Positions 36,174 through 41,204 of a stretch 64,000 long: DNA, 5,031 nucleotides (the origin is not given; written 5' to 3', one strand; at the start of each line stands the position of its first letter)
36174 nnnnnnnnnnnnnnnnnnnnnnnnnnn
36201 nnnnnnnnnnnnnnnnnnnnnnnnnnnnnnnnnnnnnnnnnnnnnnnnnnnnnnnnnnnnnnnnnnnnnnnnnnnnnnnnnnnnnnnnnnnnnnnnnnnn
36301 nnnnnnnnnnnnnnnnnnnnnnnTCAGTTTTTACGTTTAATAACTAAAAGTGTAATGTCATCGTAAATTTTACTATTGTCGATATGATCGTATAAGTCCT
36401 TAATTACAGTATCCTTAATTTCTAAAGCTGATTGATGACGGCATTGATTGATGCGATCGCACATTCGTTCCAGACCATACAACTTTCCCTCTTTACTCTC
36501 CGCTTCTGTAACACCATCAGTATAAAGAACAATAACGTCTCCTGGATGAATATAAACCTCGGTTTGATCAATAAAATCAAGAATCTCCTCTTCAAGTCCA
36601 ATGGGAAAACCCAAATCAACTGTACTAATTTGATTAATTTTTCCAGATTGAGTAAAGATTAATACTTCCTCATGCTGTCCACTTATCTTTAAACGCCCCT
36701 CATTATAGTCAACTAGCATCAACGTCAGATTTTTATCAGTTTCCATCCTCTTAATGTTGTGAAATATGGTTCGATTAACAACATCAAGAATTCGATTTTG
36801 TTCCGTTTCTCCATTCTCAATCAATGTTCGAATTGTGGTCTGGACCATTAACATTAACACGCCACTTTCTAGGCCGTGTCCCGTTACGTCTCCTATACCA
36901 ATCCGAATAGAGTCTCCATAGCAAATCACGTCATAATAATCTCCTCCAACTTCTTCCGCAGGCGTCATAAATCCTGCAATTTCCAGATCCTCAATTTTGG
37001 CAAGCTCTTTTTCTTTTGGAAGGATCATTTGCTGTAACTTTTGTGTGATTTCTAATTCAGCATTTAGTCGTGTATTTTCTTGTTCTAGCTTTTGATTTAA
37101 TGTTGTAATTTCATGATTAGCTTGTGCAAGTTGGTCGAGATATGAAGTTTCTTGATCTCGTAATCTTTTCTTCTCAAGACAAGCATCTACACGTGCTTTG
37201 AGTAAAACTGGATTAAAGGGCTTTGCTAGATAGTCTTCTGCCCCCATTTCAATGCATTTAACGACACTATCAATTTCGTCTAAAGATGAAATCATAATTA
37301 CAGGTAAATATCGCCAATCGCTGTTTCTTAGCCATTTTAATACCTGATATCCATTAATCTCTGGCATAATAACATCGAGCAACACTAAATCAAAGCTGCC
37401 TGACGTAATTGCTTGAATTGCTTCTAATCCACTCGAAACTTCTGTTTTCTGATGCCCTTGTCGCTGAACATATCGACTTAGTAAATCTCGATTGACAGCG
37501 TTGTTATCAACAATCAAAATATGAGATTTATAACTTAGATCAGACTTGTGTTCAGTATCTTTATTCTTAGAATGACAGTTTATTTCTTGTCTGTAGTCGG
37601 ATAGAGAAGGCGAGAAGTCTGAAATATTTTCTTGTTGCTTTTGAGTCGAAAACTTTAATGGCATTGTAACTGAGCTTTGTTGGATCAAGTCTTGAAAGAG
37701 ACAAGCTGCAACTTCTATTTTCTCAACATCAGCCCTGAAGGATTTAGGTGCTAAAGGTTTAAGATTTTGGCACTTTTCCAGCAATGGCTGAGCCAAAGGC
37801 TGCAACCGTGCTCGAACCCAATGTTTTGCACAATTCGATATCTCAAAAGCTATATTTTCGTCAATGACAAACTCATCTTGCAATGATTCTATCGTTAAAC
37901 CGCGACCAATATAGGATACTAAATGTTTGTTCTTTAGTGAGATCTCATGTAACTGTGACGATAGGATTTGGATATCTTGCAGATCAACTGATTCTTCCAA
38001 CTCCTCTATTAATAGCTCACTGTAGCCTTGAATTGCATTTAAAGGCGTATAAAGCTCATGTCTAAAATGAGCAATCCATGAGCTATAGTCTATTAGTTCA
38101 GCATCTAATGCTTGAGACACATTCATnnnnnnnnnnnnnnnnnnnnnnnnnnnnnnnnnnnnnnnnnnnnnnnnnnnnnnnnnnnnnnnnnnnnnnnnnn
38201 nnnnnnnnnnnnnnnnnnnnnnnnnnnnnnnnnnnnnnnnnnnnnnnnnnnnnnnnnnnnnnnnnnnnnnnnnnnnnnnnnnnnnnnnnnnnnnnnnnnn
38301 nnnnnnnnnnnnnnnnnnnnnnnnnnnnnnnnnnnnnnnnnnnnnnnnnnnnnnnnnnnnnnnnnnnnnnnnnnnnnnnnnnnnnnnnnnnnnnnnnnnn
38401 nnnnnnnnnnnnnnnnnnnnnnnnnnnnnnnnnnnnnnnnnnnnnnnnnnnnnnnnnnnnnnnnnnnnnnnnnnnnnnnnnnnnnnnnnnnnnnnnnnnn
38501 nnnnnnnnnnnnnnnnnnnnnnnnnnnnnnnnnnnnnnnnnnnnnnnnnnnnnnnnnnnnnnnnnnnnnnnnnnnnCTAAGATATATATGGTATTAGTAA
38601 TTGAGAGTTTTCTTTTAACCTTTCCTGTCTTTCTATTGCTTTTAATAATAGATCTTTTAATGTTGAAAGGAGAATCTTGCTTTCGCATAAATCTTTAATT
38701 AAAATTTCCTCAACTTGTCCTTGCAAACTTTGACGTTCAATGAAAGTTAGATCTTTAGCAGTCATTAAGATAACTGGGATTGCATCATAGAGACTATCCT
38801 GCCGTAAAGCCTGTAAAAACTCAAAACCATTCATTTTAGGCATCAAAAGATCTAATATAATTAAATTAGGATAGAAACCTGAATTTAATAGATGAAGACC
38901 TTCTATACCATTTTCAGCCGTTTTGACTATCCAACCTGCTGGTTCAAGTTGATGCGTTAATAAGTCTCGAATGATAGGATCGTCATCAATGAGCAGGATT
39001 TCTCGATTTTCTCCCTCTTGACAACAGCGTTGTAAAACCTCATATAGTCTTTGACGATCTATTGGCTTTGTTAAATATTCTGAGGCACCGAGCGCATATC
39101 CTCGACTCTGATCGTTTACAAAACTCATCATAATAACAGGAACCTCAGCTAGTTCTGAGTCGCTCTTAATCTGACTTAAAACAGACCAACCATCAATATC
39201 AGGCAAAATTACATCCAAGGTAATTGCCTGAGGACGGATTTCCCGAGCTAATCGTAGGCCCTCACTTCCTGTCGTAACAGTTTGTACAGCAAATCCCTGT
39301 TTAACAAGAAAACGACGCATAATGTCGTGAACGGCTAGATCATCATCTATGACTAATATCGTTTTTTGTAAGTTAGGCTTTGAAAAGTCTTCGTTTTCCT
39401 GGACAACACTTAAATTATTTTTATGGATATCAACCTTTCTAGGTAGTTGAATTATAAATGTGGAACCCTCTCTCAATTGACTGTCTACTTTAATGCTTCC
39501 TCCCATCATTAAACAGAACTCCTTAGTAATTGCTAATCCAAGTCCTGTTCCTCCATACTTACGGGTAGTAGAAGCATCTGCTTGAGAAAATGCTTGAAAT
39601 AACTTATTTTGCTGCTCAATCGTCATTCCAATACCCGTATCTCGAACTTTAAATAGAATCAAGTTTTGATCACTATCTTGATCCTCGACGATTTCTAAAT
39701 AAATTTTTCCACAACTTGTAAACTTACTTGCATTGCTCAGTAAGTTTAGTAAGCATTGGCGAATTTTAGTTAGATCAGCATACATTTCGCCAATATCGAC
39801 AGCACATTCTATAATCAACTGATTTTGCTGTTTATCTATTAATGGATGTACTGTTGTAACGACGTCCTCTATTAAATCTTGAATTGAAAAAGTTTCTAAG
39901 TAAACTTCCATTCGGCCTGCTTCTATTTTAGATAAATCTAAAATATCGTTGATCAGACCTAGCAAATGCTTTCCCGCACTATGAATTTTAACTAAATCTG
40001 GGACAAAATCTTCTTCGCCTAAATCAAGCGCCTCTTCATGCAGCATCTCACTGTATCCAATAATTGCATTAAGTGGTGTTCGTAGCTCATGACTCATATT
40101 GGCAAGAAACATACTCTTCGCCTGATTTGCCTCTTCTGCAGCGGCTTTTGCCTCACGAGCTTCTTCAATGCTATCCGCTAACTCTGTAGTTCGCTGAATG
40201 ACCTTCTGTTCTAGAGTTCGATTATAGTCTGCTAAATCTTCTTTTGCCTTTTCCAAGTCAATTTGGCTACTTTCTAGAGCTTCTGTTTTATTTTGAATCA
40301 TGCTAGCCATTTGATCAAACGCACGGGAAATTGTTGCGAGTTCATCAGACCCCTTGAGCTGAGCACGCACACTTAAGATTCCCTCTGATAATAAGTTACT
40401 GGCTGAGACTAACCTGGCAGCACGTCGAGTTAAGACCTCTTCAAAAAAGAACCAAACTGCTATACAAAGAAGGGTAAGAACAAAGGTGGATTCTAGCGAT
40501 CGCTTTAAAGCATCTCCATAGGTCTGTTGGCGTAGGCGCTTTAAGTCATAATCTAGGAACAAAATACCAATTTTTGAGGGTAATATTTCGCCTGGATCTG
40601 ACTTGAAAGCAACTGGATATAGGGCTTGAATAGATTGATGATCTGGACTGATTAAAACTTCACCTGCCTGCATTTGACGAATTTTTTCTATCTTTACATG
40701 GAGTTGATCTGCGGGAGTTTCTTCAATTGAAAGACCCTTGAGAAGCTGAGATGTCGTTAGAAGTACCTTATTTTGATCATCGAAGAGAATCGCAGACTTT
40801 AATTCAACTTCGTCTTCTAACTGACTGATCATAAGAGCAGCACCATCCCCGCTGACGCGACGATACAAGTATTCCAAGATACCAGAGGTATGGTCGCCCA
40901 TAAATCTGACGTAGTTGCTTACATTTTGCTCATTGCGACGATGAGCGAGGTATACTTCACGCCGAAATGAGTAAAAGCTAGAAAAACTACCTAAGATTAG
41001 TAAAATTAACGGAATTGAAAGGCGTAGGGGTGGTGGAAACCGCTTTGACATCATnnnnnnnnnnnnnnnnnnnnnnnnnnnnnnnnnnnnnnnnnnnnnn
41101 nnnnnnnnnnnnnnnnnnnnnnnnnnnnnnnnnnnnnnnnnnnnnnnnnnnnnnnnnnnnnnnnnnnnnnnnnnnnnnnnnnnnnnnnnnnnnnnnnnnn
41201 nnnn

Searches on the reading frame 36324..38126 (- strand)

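Call 42: search_protein_families(library=pfam, proteins=[window:36324-38126:-])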
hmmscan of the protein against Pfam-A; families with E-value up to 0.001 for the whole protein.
window:36324-38126:- (600 aa): 3 families
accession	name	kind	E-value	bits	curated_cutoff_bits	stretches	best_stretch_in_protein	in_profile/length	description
PF07228.17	SpoIIE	-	7.8e-38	130.8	25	1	405-598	3-191/192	Stage II sporulation protein E (SpoIIE)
PF00072.30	Response_reg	-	1.1e-26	93.7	30.2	1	203-313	1-110/111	Response regulator receiver domain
PF00512.31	HisKA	-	6.1e-06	26.6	26.9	1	17-55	5-43/66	His Kinase A (phospho-acceptor) domain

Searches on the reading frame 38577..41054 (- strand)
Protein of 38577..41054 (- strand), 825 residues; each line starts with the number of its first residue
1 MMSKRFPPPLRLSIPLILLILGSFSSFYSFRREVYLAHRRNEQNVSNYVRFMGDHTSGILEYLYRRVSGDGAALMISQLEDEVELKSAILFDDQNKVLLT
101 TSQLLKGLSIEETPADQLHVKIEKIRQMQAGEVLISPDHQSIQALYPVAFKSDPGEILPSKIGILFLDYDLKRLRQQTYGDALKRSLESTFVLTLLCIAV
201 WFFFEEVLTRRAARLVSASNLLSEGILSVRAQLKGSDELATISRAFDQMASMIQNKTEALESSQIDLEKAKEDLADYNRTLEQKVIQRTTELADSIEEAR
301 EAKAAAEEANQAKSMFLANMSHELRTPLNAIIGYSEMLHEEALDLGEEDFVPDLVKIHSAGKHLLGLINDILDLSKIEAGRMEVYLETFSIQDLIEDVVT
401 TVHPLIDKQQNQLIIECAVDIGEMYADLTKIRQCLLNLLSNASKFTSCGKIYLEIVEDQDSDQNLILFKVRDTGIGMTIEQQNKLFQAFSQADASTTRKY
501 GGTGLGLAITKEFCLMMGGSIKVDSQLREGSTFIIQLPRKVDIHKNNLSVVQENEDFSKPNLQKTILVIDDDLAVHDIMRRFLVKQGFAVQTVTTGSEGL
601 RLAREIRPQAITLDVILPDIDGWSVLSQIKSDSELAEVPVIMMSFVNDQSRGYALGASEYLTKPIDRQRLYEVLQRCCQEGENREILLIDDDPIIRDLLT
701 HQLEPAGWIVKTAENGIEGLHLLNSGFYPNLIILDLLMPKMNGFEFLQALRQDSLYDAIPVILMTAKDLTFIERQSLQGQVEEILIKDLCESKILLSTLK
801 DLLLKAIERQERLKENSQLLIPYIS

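Call 42: search_protein_families(library=pfam, proteins=[window:38577-41054:-])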
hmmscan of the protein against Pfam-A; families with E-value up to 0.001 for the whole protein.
window:38577-41054:- (825 aa): 4 families
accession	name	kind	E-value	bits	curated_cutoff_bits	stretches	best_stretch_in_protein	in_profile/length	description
PF00072.30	Response_reg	-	1.4e-42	144.7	30.2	2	566-674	1-110/111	Response regulator receiver domain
PF02518.31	HATPase_c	-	4e-26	92.1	26.4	1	427-539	2-109/111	Histidine kinase-, DNA gyrase B-, and HSP90-like ATPase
PF00512.31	HisKA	-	7.5e-21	74.4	26.9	1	312-380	1-66/66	His Kinase A (phospho-acceptor) domain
PF00672.30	HAMP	-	3.4e-06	27.7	25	1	208-254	6-52/53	HAMP domain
